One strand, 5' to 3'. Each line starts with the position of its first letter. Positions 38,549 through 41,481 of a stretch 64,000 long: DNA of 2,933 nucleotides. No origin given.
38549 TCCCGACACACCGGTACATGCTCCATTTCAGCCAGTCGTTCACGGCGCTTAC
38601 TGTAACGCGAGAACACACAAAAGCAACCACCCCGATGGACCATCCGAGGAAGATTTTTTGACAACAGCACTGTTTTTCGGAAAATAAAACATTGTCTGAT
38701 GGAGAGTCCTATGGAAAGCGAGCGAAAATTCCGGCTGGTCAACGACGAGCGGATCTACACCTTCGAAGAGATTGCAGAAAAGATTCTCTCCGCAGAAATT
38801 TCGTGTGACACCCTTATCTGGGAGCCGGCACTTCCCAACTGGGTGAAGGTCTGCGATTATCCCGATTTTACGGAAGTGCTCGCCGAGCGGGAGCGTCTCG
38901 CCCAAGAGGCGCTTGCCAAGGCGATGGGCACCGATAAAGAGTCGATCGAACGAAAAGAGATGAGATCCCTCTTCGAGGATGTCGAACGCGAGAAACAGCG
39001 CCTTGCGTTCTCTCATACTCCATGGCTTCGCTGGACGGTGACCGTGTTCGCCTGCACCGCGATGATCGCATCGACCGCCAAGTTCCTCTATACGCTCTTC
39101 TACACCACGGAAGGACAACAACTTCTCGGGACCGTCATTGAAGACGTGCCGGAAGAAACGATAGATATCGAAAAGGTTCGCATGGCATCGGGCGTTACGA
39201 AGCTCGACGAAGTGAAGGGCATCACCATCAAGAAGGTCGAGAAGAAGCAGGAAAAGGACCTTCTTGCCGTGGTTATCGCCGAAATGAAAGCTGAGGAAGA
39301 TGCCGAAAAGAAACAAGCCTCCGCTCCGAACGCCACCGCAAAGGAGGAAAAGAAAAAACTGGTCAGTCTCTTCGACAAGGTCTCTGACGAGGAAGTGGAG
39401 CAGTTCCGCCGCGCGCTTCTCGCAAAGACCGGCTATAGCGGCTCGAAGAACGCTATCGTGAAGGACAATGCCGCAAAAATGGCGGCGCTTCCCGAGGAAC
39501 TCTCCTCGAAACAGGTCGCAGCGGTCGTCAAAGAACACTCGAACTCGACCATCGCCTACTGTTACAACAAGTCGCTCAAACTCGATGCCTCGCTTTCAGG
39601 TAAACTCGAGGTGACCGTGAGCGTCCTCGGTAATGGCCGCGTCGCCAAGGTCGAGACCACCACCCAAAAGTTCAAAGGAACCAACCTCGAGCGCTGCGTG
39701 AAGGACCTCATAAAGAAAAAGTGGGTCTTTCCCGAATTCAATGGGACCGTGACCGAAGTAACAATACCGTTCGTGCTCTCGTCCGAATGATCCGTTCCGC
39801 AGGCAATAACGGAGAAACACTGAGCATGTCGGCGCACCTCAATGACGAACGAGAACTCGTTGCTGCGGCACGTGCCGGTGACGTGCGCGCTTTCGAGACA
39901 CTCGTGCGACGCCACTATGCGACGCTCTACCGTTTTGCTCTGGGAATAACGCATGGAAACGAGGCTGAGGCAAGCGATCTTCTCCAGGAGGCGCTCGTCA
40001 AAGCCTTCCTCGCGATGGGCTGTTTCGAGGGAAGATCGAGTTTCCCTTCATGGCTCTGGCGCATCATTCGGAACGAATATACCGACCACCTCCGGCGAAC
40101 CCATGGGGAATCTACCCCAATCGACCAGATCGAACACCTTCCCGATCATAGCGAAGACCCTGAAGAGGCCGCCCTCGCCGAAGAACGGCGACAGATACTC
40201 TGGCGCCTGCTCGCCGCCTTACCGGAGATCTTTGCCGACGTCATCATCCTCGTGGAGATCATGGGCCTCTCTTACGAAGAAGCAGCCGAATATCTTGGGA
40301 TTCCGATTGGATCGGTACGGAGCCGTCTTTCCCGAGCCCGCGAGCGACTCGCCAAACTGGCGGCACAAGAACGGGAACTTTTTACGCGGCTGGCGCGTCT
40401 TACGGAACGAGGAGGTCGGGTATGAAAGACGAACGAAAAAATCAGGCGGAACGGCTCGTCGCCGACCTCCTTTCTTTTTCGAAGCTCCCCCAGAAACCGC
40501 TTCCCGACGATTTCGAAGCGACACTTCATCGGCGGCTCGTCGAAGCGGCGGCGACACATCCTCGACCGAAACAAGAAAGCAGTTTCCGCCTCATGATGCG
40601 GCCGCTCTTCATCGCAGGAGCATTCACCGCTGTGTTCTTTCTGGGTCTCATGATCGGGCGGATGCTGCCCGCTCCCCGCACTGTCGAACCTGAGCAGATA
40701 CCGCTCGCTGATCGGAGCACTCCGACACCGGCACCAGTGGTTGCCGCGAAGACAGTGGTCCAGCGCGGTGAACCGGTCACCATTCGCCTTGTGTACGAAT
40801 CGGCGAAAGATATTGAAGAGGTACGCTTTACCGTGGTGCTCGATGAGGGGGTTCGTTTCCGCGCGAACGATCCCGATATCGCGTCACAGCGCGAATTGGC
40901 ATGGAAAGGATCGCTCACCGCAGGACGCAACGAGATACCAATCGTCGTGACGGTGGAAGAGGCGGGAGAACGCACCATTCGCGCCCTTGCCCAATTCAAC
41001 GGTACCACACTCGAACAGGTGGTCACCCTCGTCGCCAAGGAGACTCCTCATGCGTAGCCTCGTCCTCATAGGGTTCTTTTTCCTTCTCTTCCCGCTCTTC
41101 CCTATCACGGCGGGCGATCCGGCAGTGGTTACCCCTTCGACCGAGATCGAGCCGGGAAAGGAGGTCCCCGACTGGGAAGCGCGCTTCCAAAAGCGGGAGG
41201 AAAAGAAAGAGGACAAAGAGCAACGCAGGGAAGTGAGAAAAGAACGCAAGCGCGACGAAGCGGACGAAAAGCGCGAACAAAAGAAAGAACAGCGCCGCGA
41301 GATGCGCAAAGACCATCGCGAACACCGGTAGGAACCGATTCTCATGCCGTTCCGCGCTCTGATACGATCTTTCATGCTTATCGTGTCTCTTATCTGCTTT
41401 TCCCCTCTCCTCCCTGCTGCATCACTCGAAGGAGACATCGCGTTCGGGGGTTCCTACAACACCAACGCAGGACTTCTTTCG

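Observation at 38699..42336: Five-gene translationally coupled operon: GltJ-like GYF/AgmX membrane protein, ECF sigma, anti-sigma, tiny secreted polyampholyte and outer-membrane barrel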

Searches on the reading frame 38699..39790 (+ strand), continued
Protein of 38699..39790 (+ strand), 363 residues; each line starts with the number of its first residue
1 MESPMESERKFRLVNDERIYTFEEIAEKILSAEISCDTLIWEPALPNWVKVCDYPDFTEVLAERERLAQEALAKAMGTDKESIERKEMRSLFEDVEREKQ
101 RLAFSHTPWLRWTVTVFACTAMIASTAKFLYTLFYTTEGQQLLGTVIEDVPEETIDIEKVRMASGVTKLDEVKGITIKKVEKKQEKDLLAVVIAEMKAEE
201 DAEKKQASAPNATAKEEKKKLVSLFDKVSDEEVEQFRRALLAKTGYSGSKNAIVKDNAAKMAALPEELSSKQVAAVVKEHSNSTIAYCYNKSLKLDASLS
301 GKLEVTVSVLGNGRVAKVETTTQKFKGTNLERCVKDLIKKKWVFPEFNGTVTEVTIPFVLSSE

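Call 63: search_protein_families(library=pfam, proteins=[L033:348-1223:+, L033:1213-1818:+, L033:2862-3410:+, L003:1051-1710:-, L003:441-1061:-, L003:2-436:-, L039:423-6473:+], max_evalue=0.01)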
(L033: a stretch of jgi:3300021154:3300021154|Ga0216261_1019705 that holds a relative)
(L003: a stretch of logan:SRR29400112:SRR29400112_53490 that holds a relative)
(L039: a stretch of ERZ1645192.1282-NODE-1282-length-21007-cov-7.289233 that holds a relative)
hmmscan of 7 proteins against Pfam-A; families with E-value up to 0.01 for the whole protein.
L033:348-1223:+ (291 aa): 1 family
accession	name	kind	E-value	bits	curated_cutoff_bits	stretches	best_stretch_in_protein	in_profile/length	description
PF13490.11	zf-HC2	-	0.0071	16.9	22.2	0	46-79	1-34/35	Putative zinc-finger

L033:1213-1818:+ (201 aa): 0 families

L033:2862-3410:+ (183 aa): 1 family
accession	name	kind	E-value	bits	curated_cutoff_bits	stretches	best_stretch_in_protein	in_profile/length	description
PF07715.20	Plug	-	1.4e-20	74.2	23.9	1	58-163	4-106/107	TonB-dependent Receptor Plug Domain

L003:1051-1710:- (219 aa): 1 family
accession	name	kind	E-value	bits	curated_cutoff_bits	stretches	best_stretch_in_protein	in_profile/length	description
PF14524.12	Wzt_C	-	0.00025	21.5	30.4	1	104-155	26-75/143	Wzt C-terminal domain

L003:441-1061:- (206 aa): 0 families

L003:2-436:- (145 aa): 0 families

L039:423-6473:+ (2016 aa): 11 families
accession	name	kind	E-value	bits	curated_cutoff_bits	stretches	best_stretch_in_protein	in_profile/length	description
PF24681.1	Kelch_KLHDC2_KLHL20_DRC7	-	8.4e-64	215.3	50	3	990-1218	9-221/221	KLHDC2/KLHL20/DRC7 Kelch-repeats domain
PF24981.1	Beta-prop_ATRN-LZTR1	-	2.8e-60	204.5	50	4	1057-1252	4-201/289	Attractin/LZTR1 beta-propeller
PF13418.12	Kelch_4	-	6.3e-27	93.7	21.6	2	1302-1348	1-47/49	Galactose oxidase, central domain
PF00059.27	Lectin_C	-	2.2e-25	89.9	22.6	2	1876-1988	2-107/107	Lectin C-type domain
PF13415.12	Kelch_3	-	1.2e-23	83.2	22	3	1368-1419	2-48/48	Galactose oxidase, central domain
PF13854.13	Kelch_HCF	-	8.5e-18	65.1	113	1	1122-1236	156-275/345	Host cell factor, Kelch-repeats domain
PF13964.12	Kelch_6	-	5.1e-16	58.5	25.3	1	1304-1346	4-44/50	Kelch motif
PF07646.21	Kelch_2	-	2.8e-13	49.5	21.3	0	1315-1347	12-46/48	Kelch motif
PF01344.31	Kelch_1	-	5.1e-11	42.3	20.1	1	1315-1347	12-44/46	Kelch motif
PF24996.1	NANM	-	2e-09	37.3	45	1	1202-1251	55-104/350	N-acetylneuraminate epimerase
PF19077.6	Big_13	-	2.1e-08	35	27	0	505-563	46-101/102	Bacterial Ig-like domain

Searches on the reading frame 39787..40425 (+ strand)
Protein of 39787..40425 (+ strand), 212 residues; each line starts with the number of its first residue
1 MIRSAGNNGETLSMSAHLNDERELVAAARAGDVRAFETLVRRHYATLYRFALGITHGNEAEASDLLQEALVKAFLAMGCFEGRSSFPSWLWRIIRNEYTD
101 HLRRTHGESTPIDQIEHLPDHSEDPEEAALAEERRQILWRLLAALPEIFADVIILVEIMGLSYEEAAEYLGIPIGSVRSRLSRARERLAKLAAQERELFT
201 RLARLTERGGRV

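Call 3: search_protein_families(library=pfam, proteins=[window:39787-40425:+], max_evalue=0.1)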
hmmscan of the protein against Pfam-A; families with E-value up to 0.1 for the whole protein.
window:39787-40425:+ (212 aa): 7 families
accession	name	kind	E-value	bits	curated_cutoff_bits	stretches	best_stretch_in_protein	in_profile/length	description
PF04542.20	Sigma70_r2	-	1.1e-16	60.8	24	1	39-105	1-68/71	Sigma-70 region 2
PF08281.18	Sigma70_r4_2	-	4.6e-16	58.6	25.7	1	136-188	2-54/54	Sigma-70, region 4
PF04545.22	Sigma70_r4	-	2.6e-10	40.1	24.1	1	141-189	1-49/50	Sigma-70, region 4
PF07638.17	Sigma70_ECF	-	2.9e-07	31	21.1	1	23-190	6-181/185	ECF sigma factor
PF20432.4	Xre-like-HTH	-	0.0013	19.4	25.8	1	152-188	15-50/63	Antitoxin Xre-like helix-turn-helix domain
PF13384.12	HTH_23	-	0.0097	16.2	24.6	1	152-191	10-49/50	Homeodomain-like domain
PF02001.22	DUF134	-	0.054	14.5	27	0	151-198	41-88/98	Protein of unknown function DUF134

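Call 4: search_protein_families(library=ncbifam, proteins=[window:39787-40425:+], max_evalue=0.1)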
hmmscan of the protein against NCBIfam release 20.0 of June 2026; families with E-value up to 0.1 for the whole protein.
window:39787-40425:+ (212 aa): 98 families (the best 25 are shown)
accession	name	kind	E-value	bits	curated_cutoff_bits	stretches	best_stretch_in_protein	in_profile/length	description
NF008888.0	PRK11922.1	equivalog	4.1e-37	128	204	1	13-190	9-194/231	RNA polymerase sigma factor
NF007225.0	PRK09643.1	equivalog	7.2e-35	120.5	190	1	20-197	13-187/204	RNA polymerase sigma factor SigM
TIGR02937.1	sigma70-ECF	superfamily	1.7e-33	115.6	42.9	1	35-190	2-163/165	sigma-70 family RNA polymerase sigma factor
NF007216.0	PRK09638.1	equivalog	8.8e-33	113.6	194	1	19-192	3-174/180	RNA polymerase sigma factor SigY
NF009166.1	PRK12513.1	equivalog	1e-30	106.9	206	1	18-195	6-189/193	RNA polymerase sigma factor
TIGR02983.1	SigE-fam_strep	subfamily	2.3e-28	99.1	141.55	1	33-194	5-160/162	SigE family RNA polymerase sigma factor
NF004113.0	PRK05602.1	equivalog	3e-28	98.9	208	1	12-195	23-204/211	RNA polymerase sigma factor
TIGR02939.1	RpoE_Sigma70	equivalog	6e-28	98.2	236.15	1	20-190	6-184/190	RNA polymerase sigma factor RpoE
NF009168.0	PRK12515.1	subfamily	1.6e-27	96.2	236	1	18-192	6-179/189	RNA polymerase sigma factor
NF009185.0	PRK12533.1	equivalog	3.3e-26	92.3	248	1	14-195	9-196/231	RNA polymerase sigma factor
NF007229.0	PRK09647.1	equivalog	4.3e-26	91.6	265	1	26-196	36-206/220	RNA polymerase sigma factor SigE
TIGR02950.1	SigM_subfam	subfamily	1.9e-25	89.6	147.95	1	37-191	3-157/159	RNA polymerase sigma factor, SigM family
NF007223.0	PRK09641.1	equivalog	1.3e-24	87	209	1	23-190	7-182/187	RNA polymerase sigma factor SigW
NF058625.1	sigma_PG0214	equivalog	2.2e-24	86.1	130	1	35-191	5-160/170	GFO_1088 family ECF-type sigma factor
NF009164.0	PRK12511.1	equivalog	1.2e-23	83.6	185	1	44-194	14-161/182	RNA polymerase sigma factor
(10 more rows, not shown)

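Call 63: search_protein_families(library=pfam, proteins=[L033:348-1223:+, L033:1213-1818:+, L033:2862-3410:+, L039:423-6473:+], max_evalue=0.01)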
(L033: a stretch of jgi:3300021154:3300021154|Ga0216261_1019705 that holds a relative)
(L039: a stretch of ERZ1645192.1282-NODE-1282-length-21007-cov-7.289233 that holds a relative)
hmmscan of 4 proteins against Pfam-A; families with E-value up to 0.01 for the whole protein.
L033:348-1223:+ (291 aa): 1 family
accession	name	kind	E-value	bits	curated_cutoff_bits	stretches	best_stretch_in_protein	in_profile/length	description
PF13490.11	zf-HC2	-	0.0071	16.9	22.2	0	46-79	1-34/35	Putative zinc-finger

L033:1213-1818:+ (201 aa): 0 families

L033:2862-3410:+ (183 aa): 1 family
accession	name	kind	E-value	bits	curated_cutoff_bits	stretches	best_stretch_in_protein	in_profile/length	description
PF07715.20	Plug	-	1.4e-20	74.2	23.9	1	58-163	4-106/107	TonB-dependent Receptor Plug Domain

L039:423-6473:+ (2016 aa): 11 families
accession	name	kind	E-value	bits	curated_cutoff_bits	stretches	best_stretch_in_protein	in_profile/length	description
PF24681.1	Kelch_KLHDC2_KLHL20_DRC7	-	8.4e-64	215.3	50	3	990-1218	9-221/221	KLHDC2/KLHL20/DRC7 Kelch-repeats domain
PF24981.1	Beta-prop_ATRN-LZTR1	-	2.8e-60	204.5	50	4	1057-1252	4-201/289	Attractin/LZTR1 beta-propeller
PF13418.12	Kelch_4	-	6.3e-27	93.7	21.6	2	1302-1348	1-47/49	Galactose oxidase, central domain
PF00059.27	Lectin_C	-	2.2e-25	89.9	22.6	2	1876-1988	2-107/107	Lectin C-type domain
PF13415.12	Kelch_3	-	1.2e-23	83.2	22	3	1368-1419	2-48/48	Galactose oxidase, central domain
PF13854.13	Kelch_HCF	-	8.5e-18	65.1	113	1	1122-1236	156-275/345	Host cell factor, Kelch-repeats domain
PF13964.12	Kelch_6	-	5.1e-16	58.5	25.3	1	1304-1346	4-44/50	Kelch motif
PF07646.21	Kelch_2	-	2.8e-13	49.5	21.3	0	1315-1347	12-46/48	Kelch motif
PF01344.31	Kelch_1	-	5.1e-11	42.3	20.1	1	1315-1347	12-44/46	Kelch motif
PF24996.1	NANM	-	2e-09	37.3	45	1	1202-1251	55-104/350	N-acetylneuraminate epimerase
PF19077.6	Big_13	-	2.1e-08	35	27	0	505-563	46-101/102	Bacterial Ig-like domain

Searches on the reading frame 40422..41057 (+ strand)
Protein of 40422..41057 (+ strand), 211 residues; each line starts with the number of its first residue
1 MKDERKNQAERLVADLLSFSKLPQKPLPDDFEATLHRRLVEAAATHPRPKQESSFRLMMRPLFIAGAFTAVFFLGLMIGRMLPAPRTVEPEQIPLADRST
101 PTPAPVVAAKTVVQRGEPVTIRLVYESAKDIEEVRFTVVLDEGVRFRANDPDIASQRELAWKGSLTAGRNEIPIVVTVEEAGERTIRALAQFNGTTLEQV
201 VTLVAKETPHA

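Call 3: search_protein_families(library=pfam, proteins=[window:40422-41057:+], max_evalue=0.1)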
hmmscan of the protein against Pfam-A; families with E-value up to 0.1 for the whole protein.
window:40422-41057:+ (211 aa): 1 family
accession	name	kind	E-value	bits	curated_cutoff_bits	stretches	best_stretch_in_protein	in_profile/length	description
PF14524.12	Wzt_C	-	0.088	13.2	30.4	0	111-140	26-55/143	Wzt C-terminal domain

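Call 4: search_protein_families(library=ncbifam, proteins=[window:40422-41057:+], max_evalue=0.1)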
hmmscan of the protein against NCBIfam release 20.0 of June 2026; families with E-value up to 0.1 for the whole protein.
window:40422-41057:+ (211 aa): 0 families

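Call 62: find_homologous_proteins(query=window:40422-41057:+)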
Query window:40422-41057:+ (211 aa): 13 proteins with E <= 0.001 among 2369 candidates.
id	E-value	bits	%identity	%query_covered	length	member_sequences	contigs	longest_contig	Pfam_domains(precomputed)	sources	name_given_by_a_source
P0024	3.1e-130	450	100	100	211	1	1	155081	-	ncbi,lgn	-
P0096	5.1e-107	374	82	100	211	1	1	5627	-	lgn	-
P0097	1.2e-86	307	73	100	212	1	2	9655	-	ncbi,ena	-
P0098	2.0e-69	251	61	100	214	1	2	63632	-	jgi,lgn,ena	-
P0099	1.0e-67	246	60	98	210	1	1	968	-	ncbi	-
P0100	4.5e-66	240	58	100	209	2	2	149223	-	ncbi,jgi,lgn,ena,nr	ncbi:MAG TPA: hypothetical protein PLV42_04960 [bacterium]|nr:hypothetical protein [bacterium]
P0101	8.0e-66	239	57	100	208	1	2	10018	-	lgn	-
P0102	7.0e-64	233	57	100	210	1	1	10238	-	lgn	-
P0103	2.7e-63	231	56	100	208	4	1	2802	-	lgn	-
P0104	4.0e-63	231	57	100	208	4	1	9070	-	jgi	-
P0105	1.1e-61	226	56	100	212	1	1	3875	-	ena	-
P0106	2.1e-61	225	56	97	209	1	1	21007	-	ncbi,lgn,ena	-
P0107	3.8e-61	224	56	97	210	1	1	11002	-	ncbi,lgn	-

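Call 63: search_protein_families(library=pfam, proteins=[L033:348-1223:+, L033:1213-1818:+, L033:2862-3410:+, L039:423-6473:+], max_evalue=0.01)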
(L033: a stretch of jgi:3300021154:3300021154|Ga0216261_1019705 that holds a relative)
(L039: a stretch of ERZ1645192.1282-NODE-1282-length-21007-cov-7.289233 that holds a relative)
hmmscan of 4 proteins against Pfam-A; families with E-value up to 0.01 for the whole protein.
L033:348-1223:+ (291 aa): 1 family
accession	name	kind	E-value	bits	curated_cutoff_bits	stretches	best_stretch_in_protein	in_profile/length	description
PF13490.11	zf-HC2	-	0.0071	16.9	22.2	0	46-79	1-34/35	Putative zinc-finger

L033:1213-1818:+ (201 aa): 0 families

L033:2862-3410:+ (183 aa): 1 family
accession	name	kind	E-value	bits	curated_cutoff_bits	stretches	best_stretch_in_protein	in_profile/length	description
PF07715.20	Plug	-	1.4e-20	74.2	23.9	1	58-163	4-106/107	TonB-dependent Receptor Plug Domain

L039:423-6473:+ (2016 aa): 11 families
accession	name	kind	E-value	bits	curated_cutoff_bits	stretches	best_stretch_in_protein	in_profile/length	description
PF24681.1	Kelch_KLHDC2_KLHL20_DRC7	-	8.4e-64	215.3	50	3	990-1218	9-221/221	KLHDC2/KLHL20/DRC7 Kelch-repeats domain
PF24981.1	Beta-prop_ATRN-LZTR1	-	2.8e-60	204.5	50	4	1057-1252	4-201/289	Attractin/LZTR1 beta-propeller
PF13418.12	Kelch_4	-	6.3e-27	93.7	21.6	2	1302-1348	1-47/49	Galactose oxidase, central domain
PF00059.27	Lectin_C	-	2.2e-25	89.9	22.6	2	1876-1988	2-107/107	Lectin C-type domain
PF13415.12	Kelch_3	-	1.2e-23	83.2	22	3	1368-1419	2-48/48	Galactose oxidase, central domain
PF13854.13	Kelch_HCF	-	8.5e-18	65.1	113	1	1122-1236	156-275/345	Host cell factor, Kelch-repeats domain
PF13964.12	Kelch_6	-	5.1e-16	58.5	25.3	1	1304-1346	4-44/50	Kelch motif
PF07646.21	Kelch_2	-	2.8e-13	49.5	21.3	0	1315-1347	12-46/48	Kelch motif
PF01344.31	Kelch_1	-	5.1e-11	42.3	20.1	1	1315-1347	12-44/46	Kelch motif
PF24996.1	NANM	-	2e-09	37.3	45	1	1202-1251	55-104/350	N-acetylneuraminate epimerase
PF19077.6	Big_13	-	2.1e-08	35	27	0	505-563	46-101/102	Bacterial Ig-like domain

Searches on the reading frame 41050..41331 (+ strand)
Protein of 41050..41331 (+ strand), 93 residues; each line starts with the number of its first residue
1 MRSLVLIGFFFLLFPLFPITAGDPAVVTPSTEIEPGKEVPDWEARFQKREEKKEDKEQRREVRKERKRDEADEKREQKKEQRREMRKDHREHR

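Call 3: search_protein_families(library=pfam, proteins=[window:41050-41331:+], max_evalue=0.1)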
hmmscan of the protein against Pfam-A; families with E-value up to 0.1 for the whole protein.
window:41050-41331:+ (93 aa): 0 families

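Call 4: search_protein_families(library=ncbifam, proteins=[window:41050-41331:+], max_evalue=0.1)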
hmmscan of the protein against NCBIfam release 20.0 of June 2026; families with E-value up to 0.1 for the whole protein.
window:41050-41331:+ (93 aa): 1 family
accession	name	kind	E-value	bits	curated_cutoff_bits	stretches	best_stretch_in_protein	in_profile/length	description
NF008074.0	PRK10811.1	equivalog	0.00032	18.6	908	1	41-91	603-653/1068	ribonuclease E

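Call 63: search_protein_families(library=pfam, proteins=[L033:348-1223:+, L033:1213-1818:+, L033:2862-3410:+, L039:423-6473:+], max_evalue=0.01)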
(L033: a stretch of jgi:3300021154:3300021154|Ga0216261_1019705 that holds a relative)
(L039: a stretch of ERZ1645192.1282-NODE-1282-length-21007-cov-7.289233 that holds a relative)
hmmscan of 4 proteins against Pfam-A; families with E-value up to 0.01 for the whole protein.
L033:348-1223:+ (291 aa): 1 family
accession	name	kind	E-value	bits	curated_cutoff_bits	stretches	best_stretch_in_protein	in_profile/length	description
PF13490.11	zf-HC2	-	0.0071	16.9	22.2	0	46-79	1-34/35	Putative zinc-finger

L033:1213-1818:+ (201 aa): 0 families

L033:2862-3410:+ (183 aa): 1 family
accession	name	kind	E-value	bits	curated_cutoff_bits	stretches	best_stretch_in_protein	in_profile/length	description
PF07715.20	Plug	-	1.4e-20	74.2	23.9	1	58-163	4-106/107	TonB-dependent Receptor Plug Domain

L039:423-6473:+ (2016 aa): 11 families
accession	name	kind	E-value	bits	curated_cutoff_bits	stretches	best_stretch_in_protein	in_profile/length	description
PF24681.1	Kelch_KLHDC2_KLHL20_DRC7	-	8.4e-64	215.3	50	3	990-1218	9-221/221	KLHDC2/KLHL20/DRC7 Kelch-repeats domain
PF24981.1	Beta-prop_ATRN-LZTR1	-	2.8e-60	204.5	50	4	1057-1252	4-201/289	Attractin/LZTR1 beta-propeller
PF13418.12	Kelch_4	-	6.3e-27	93.7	21.6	2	1302-1348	1-47/49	Galactose oxidase, central domain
PF00059.27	Lectin_C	-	2.2e-25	89.9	22.6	2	1876-1988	2-107/107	Lectin C-type domain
PF13415.12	Kelch_3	-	1.2e-23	83.2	22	3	1368-1419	2-48/48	Galactose oxidase, central domain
PF13854.13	Kelch_HCF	-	8.5e-18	65.1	113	1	1122-1236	156-275/345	Host cell factor, Kelch-repeats domain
PF13964.12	Kelch_6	-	5.1e-16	58.5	25.3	1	1304-1346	4-44/50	Kelch motif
PF07646.21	Kelch_2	-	2.8e-13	49.5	21.3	0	1315-1347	12-46/48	Kelch motif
PF01344.31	Kelch_1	-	5.1e-11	42.3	20.1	1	1315-1347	12-44/46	Kelch motif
PF24996.1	NANM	-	2e-09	37.3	45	1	1202-1251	55-104/350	N-acetylneuraminate epimerase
PF19077.6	Big_13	-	2.1e-08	35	27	0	505-563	46-101/102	Bacterial Ig-like domain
